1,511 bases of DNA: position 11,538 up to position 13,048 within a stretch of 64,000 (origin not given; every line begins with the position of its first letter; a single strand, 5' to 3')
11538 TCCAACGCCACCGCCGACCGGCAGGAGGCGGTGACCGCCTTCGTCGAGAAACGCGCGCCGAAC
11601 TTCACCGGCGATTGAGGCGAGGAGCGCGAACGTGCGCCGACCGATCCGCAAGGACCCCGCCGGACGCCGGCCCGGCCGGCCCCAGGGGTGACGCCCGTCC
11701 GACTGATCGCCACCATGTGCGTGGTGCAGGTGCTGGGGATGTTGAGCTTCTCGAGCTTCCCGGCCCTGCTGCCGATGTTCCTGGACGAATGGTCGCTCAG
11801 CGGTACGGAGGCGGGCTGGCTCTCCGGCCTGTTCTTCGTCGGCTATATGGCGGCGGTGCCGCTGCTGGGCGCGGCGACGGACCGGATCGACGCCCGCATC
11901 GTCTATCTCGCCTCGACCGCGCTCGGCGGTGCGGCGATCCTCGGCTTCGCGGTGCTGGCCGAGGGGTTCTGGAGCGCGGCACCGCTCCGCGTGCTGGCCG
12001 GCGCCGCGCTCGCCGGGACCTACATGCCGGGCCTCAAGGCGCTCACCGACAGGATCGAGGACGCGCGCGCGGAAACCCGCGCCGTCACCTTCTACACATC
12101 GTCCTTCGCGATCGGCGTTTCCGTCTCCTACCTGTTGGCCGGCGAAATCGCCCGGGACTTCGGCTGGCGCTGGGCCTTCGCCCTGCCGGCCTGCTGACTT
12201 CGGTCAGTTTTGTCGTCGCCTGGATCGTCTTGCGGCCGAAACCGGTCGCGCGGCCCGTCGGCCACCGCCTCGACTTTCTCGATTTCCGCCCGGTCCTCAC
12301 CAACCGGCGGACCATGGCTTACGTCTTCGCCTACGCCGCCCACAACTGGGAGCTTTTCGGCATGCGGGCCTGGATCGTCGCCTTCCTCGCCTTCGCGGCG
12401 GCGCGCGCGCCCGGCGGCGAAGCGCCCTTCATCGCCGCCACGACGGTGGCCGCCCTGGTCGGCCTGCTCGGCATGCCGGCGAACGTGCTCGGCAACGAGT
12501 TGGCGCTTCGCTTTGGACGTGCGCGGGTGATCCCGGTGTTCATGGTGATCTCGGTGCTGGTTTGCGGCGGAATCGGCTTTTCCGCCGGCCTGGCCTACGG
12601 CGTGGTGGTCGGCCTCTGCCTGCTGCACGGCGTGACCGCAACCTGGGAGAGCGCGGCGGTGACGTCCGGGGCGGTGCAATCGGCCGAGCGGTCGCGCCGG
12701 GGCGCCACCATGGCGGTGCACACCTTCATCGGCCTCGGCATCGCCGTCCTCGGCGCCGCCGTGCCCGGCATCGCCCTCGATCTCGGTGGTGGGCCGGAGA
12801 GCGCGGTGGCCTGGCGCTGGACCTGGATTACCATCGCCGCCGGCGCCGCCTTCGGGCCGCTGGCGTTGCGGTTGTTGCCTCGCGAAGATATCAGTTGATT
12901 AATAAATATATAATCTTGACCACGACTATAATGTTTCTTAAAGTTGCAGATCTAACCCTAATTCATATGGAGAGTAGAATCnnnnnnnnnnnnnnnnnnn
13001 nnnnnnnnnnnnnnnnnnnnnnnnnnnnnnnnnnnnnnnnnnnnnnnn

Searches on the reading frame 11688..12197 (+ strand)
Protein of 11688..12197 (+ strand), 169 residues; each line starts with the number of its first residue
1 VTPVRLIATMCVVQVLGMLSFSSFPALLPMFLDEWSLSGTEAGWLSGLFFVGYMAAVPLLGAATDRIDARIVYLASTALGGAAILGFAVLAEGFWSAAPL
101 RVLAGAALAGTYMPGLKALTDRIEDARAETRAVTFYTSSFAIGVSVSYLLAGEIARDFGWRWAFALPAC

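Call 38: search_protein_families(library=pfam, proteins=[window:11688-12197:+], max_evalue=0.00001)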
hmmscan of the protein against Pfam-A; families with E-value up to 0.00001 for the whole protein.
window:11688-12197:+ (169 aa): 2 families
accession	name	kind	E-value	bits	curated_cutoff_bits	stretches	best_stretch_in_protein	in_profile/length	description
PF07690.21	MFS_1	-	3.2e-24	85.9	33.4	1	11-168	2-158/347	Major Facilitator Superfamily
PF06779.20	MFS_4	-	5e-06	26.5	26.3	0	16-151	5-139/364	Uncharacterised MFS-type transporter YbfB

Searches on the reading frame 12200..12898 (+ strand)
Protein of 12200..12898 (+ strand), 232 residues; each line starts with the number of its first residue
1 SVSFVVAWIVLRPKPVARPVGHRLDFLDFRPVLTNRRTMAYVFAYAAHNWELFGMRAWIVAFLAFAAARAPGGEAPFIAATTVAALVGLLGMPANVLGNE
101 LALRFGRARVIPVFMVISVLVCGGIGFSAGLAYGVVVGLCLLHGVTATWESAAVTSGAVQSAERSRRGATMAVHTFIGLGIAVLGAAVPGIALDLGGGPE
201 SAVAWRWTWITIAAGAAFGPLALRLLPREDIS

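Call 38: search_protein_families(library=pfam, proteins=[window:12200-12898:+], max_evalue=0.00001)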
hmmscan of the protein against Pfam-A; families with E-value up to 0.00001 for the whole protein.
window:12200-12898:+ (232 aa): 1 family
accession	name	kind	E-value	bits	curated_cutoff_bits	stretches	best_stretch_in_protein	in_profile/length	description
PF07690.21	MFS_1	-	1.8e-10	40.7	33.4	2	4-177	165-338/347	Major Facilitator Superfamily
